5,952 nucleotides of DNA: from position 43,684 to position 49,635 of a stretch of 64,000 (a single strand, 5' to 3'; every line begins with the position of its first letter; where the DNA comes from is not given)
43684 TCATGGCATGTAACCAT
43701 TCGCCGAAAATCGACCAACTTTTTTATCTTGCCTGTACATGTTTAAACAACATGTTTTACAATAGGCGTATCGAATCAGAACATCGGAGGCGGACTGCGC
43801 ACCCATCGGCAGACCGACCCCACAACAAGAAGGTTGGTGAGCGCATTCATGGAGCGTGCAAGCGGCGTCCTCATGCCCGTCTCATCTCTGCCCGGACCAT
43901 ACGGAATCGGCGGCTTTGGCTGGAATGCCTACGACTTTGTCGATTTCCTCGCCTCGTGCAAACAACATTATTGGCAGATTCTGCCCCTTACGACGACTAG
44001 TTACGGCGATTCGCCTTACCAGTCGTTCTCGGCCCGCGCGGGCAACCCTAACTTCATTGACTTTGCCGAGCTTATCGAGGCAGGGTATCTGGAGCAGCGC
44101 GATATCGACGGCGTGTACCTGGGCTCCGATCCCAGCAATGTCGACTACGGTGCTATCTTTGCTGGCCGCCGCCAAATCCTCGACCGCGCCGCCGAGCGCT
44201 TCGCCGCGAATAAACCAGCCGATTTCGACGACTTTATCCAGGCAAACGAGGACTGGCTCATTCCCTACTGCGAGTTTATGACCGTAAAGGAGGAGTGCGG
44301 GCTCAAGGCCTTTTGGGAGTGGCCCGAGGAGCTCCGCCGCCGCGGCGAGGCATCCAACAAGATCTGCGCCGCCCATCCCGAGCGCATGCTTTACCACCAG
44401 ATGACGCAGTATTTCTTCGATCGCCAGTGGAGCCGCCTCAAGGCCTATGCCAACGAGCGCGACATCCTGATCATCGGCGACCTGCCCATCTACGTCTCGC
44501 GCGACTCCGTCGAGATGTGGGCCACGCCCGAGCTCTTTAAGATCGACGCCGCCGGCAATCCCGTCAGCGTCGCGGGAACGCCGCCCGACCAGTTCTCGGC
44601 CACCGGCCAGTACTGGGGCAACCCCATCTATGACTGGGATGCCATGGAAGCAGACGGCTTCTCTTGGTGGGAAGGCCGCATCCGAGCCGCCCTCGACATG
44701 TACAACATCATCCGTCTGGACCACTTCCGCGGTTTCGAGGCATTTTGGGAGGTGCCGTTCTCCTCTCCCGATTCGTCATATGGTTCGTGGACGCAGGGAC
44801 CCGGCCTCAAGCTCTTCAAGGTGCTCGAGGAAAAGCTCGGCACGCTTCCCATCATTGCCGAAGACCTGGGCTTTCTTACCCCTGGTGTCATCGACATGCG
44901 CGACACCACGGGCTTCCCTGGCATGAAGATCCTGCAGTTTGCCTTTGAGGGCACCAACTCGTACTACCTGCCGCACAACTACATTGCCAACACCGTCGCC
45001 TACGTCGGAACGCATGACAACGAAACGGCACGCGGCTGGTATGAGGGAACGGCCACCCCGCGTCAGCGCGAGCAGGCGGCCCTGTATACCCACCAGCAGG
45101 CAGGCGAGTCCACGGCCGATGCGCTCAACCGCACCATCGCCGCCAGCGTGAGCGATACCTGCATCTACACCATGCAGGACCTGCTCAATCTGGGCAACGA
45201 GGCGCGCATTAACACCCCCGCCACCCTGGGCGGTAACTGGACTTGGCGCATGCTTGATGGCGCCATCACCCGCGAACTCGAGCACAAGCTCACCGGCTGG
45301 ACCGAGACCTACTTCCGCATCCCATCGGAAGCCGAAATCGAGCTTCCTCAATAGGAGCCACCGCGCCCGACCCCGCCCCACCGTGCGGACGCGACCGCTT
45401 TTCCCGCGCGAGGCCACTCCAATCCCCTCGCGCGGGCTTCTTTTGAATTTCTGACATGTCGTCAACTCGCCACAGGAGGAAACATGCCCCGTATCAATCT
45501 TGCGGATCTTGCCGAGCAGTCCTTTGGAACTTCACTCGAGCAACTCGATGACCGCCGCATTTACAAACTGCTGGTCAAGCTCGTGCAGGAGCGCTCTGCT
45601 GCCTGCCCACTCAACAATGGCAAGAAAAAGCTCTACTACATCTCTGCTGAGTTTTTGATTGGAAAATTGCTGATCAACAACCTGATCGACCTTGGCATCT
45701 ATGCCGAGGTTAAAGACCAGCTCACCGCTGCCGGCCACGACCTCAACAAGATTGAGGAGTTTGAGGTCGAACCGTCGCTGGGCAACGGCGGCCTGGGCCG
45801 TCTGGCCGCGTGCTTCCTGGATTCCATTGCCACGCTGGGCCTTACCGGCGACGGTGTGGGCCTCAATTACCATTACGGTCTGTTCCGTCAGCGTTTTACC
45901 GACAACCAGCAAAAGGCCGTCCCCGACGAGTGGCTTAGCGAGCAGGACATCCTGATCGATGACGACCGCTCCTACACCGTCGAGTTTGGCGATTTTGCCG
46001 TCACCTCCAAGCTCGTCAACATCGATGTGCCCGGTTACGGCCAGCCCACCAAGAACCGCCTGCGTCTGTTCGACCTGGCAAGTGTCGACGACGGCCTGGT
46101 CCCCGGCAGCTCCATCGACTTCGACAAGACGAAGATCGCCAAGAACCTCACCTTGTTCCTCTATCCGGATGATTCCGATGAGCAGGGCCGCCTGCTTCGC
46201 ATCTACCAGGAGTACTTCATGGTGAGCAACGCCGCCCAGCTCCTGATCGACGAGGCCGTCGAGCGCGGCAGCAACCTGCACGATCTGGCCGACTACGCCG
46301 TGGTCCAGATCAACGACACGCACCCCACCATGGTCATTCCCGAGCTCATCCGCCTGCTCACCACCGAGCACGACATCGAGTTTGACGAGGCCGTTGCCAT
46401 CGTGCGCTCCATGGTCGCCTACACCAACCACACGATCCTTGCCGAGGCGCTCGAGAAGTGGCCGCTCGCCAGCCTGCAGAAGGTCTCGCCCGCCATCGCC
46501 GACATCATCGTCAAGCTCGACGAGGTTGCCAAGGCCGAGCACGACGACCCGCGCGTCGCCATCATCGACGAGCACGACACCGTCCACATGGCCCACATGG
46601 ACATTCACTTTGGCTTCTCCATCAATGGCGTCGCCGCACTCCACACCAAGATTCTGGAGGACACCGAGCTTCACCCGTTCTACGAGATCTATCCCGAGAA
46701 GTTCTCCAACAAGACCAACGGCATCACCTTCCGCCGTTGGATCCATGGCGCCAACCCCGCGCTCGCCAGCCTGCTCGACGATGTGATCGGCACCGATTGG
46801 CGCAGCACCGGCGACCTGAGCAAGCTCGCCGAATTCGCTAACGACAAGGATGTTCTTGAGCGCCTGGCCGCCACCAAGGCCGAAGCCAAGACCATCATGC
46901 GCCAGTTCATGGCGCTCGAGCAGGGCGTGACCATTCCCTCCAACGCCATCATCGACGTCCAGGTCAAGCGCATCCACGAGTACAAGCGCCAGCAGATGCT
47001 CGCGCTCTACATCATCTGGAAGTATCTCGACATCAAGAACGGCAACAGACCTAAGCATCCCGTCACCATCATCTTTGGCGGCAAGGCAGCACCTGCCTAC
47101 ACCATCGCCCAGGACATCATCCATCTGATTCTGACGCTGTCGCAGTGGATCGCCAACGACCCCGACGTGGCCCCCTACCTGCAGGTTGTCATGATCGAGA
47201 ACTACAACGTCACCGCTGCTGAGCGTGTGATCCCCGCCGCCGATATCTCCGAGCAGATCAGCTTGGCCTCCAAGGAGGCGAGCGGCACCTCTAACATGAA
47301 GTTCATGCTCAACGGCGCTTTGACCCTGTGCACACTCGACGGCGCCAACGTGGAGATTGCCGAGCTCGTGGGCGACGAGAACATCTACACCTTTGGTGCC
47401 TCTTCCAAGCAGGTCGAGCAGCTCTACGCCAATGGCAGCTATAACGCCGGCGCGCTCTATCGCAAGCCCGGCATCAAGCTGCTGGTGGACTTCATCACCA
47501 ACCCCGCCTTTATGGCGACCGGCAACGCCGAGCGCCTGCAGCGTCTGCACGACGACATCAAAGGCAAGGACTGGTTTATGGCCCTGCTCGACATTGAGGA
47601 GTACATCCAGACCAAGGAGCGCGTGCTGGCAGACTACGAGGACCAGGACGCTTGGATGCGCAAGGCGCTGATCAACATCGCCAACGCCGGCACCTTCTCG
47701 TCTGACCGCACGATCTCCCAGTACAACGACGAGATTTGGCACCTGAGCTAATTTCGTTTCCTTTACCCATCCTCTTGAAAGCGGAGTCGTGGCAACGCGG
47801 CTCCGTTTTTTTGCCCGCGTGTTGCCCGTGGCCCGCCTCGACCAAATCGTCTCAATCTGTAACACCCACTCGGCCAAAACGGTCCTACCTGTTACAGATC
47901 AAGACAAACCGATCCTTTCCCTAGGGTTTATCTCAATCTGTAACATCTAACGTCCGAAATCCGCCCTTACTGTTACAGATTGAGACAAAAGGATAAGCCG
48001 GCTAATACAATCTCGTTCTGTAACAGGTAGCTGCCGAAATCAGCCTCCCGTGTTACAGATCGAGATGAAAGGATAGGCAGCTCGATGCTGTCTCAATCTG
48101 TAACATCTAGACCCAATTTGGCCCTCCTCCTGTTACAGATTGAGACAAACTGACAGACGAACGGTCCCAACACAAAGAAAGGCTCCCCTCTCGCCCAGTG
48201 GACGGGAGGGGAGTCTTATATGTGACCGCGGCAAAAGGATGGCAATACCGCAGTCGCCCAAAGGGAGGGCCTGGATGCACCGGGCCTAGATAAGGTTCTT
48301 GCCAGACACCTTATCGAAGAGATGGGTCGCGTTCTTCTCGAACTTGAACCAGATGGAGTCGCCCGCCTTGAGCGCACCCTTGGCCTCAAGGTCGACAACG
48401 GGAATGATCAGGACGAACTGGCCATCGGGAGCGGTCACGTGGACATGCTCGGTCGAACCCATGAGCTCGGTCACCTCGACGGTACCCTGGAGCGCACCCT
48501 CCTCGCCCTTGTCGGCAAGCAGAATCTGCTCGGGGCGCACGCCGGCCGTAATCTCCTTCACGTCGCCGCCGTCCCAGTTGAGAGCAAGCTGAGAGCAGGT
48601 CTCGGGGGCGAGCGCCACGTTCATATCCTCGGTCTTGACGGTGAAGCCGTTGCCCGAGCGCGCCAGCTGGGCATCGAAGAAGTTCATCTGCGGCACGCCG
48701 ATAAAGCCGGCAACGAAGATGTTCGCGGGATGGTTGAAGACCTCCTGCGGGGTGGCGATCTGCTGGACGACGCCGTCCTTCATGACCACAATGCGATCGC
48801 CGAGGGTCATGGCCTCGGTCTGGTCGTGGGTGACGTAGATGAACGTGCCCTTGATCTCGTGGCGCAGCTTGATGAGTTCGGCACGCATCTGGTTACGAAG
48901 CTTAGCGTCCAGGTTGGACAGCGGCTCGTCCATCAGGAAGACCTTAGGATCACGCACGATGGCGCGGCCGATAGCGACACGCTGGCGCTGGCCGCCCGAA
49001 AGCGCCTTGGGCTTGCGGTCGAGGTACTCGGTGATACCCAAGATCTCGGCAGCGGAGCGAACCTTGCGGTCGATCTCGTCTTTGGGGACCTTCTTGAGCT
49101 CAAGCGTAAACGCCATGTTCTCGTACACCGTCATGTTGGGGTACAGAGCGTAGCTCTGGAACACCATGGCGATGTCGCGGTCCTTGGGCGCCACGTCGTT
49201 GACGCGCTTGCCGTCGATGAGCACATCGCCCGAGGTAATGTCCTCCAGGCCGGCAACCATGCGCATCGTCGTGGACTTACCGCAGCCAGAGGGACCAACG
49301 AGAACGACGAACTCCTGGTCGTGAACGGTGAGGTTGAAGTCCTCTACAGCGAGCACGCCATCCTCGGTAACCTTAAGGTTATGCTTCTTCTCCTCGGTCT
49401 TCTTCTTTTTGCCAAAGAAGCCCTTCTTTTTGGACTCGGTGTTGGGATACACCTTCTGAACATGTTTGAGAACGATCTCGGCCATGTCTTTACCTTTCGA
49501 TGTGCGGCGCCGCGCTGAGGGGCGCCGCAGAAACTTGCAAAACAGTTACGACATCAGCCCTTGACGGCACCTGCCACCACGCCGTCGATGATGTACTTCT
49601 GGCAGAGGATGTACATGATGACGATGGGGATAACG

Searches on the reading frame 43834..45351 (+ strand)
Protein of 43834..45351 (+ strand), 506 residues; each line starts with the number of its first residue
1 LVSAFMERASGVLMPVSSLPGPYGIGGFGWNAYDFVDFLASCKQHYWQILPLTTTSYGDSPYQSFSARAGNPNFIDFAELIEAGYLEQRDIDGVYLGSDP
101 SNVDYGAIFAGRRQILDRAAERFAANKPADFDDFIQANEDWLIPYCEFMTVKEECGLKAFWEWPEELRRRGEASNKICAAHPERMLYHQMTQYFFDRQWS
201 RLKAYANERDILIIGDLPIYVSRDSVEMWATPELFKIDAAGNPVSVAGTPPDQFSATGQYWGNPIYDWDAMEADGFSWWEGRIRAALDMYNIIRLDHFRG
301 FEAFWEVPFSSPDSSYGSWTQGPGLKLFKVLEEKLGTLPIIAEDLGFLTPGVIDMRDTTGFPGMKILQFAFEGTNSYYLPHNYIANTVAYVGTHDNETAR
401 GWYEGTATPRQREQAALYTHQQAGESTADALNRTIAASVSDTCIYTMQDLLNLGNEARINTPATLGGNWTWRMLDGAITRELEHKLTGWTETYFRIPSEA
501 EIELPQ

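Call 9: search_protein_families(library=pfam, proteins=[window:43834-45351:+], max_evalue=0.00001)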
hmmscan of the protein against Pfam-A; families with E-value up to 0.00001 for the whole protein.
window:43834-45351:+ (506 aa): 1 family
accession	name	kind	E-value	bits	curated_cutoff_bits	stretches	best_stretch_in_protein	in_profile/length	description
PF02446.23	Glyco_hydro_77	-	5.5e-169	563.4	25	1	14-477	1-463/465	4-alpha-glucanotransferase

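Call 55: search_protein_families(library=ncbifam, proteins=[window:43834-45351:+], max_evalue=1e-10)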
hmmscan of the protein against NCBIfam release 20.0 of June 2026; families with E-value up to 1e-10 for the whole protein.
window:43834-45351:+ (506 aa): 9 families
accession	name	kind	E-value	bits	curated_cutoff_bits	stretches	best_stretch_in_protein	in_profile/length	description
NF011078.0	PRK14508.1-1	subfamily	4e-199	662.6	776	1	7-497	3-498/503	4-alpha-glucanotransferase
NF011080.0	PRK14508.1-3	subfamily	7.4e-185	615.3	477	1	6-495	3-495/496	4-alpha-glucanotransferase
NF011079.0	PRK14508.1-2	subfamily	2.1e-144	481.8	555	1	5-476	7-483/506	4-alpha-glucanotransferase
NF011083.0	PRK14510.1-2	equivalog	1.3e-135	453.5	1322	2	126-496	834-1185/1186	bifunctional glycogen debranching protein GlgX/4-alpha-glucanotransferase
TIGR00217.1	malQ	equivalog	5.2e-96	322.8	205.65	1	7-491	41-583/587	4-alpha-glucanotransferase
NF011081.0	PRK14508.1-4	equivalog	5.5e-86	289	556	1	6-474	21-505/529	4-alpha-glucanotransferase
NF011077.0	PRK14507.1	equivalog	1.2e-33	115.7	2148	1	101-426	277-611/1693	malto-oligosyltrehalose synthase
NF008274.0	PRK11052.1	equivalog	4.2e-26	91.7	806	1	101-408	248-563/695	4-alpha-glucanotransferase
NF011082.0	PRK14510.1-1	equivalog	2.2e-23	81.7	2511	1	61-428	931-1303/1410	bifunctional glycogen debranching protein GlgX/4-alpha-glucanotransferase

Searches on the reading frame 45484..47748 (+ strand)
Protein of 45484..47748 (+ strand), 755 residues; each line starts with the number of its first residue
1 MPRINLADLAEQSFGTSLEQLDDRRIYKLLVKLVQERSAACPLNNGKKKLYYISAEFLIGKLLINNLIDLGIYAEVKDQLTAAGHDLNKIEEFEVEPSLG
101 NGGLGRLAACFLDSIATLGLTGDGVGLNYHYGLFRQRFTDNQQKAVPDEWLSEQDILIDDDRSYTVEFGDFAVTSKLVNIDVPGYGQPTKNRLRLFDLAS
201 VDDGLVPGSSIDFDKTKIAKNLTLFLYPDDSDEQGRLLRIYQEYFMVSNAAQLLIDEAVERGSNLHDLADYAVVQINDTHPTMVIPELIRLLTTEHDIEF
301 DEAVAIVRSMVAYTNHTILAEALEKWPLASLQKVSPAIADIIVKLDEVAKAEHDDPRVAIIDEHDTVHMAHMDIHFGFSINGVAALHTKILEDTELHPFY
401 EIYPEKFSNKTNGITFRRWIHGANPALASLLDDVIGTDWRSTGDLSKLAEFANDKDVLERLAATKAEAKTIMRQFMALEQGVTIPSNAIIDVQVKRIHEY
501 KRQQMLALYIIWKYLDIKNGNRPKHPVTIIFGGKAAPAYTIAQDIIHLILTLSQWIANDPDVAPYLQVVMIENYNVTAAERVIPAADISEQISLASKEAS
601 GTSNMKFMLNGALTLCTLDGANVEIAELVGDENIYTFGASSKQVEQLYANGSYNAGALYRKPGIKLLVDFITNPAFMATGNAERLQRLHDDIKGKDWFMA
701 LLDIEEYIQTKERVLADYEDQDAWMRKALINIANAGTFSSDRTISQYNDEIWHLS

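Call 9: search_protein_families(library=pfam, proteins=[window:45484-47748:+], max_evalue=0.00001)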
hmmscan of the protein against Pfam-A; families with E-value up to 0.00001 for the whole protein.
window:45484-47748:+ (755 aa): 1 family
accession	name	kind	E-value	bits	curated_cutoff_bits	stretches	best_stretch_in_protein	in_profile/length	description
PF00343.26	Phosphorylase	-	3.4e-248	826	27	1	81-754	2-713/713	Carbohydrate phosphorylase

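Call 55: search_protein_families(library=ncbifam, proteins=[window:45484-47748:+], max_evalue=1e-10)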
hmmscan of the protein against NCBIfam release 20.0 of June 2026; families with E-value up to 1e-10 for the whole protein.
window:45484-47748:+ (755 aa): 5 families
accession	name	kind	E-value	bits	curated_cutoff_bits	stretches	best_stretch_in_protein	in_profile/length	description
TIGR02093.1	P_ylase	subfamily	5.1e-262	871.6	552.9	1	23-754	26-804/804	glycogen/starch/alpha-glucan family phosphorylase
NF011561.0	PRK14985.1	equivalog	2.1e-190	634.8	1273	1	17-753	26-797/800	maltodextrin phosphorylase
NF011562.0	PRK14986.1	equivalog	3.5e-179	597.6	1546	1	37-754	59-810/815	glycogen phosphorylase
TIGR02094.1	more_P_ylases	subfamily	4.1e-36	124.9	191.7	1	271-659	162-546/600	alpha-glucan family phosphorylase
NF041129.1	maldex_phorlase_Thcocales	equivalog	2.7e-30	105.2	1500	1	101-645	116-624/816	maltodextrin phosphorylase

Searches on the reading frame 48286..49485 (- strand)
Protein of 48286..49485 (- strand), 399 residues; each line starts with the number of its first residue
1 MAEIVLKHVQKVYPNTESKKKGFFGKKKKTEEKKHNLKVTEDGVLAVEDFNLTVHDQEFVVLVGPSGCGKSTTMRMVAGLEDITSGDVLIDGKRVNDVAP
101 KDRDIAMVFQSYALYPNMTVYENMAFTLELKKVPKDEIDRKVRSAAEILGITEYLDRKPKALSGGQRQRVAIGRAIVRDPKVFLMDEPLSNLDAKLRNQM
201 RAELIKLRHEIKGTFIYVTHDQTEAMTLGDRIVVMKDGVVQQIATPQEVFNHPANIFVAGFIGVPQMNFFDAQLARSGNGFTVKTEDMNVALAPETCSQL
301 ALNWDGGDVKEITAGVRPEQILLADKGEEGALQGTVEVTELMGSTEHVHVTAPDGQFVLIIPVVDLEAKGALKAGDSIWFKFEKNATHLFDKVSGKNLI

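Call 9: search_protein_families(library=pfam, proteins=[window:48286-49485:-], max_evalue=0.00001)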
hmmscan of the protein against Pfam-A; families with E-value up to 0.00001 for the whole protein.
window:48286-49485:- (399 aa): 3 families
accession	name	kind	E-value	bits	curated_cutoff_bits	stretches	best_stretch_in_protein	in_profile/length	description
PF00005.33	ABC_tran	-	9.6e-34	117.4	25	1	48-189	2-136/137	ABC transporter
PF08402.16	TOBE_2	-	5.2e-12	46.1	21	1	315-390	2-76/76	TOBE domain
PF17912.7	OB_MalK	-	6.5e-10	40.2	27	1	263-321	1-53/53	MalK OB fold domain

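Call 55: search_protein_families(library=ncbifam, proteins=[window:48286-49485:-], max_evalue=1e-10)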
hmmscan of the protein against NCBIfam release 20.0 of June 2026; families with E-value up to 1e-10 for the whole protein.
window:48286-49485:- (399 aa): 176 families (the best 25 are shown)
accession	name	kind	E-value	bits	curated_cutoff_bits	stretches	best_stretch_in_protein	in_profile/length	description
NF008653.0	PRK11650.1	subfamily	4e-134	447.2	432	1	40-397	13-354/357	sn-glycerol-3-phosphate ABC transporter ATP-binding protein UgpC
NF008233.0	PRK11000.1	equivalog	4.6e-118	394.2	568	1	42-391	14-354/369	maltose/maltodextrin ABC transporter ATP-binding protein MalK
NF006987.0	PRK09452.1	equivalog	1.4e-97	326.8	482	1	37-360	23-341/378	spermidine/putrescine ABC transporter ATP-binding protein PotA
TIGR03265.1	PhnT2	equivalog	1.8e-94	316.9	457.7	1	43-390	16-352/353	putative 2-aminoethylphosphonate ABC transporter ATP-binding protein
NF043075.1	MMSYN1_0197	equivalog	5e-94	315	550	1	36-359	7-315/341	spermidine/putrescine ABC transporter ATP-binding protein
NF040933.2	ABC_arch_GlcV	equivalog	3.7e-91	305.6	450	1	40-356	15-327/357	glucose ABC transporter ATP-binding protein GlcV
TIGR01187.1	potA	subfamily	2.2e-90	303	355.6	1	62-386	1-321/325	polyamine ABC transporter ATP-binding protein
NF040840.2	tungstate_WtpC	equivalog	1.5e-82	277.7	440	1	47-390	16-347/347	tungstate ABC transporter ATP-binding protein WtpC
NF008513.0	PRK11432.1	equivalog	2.1e-82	276.8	496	1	46-361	21-322/351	ferric ABC transporter ATP-binding protein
NF008621.0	PRK11607.1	equivalog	4.1e-77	259.5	613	1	35-358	23-342/377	putrescine ABC transporter ATP-binding subunit PotG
TIGR00968.1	3a0106s01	subfamily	8.5e-76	254.6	342.75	1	44-264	13-233/237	sulfate ABC transporter ATP-binding protein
TIGR03258.1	PhnT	equivalog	1e-73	248.5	499.15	1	36-384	13-351/359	2-aminoethylphosphonate ABC transport system ATP-binding subunit PhnT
TIGR01186.1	proV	subfamily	1.4e-71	241.5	326.6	1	44-265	6-233/363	betaine/proline/choline family ABC transporter ATP-binding protein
NF008105.0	PRK10851.1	equivalog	4.5e-65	219.7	502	1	47-295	18-266/362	sulfate/thiosulfate ABC transporter ATP-binding protein CysA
TIGR03415.1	ABC_choXWV_ATP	equivalog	1.1e-61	208.9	483.75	1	40-268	33-269/382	choline ABC transporter ATP-binding protein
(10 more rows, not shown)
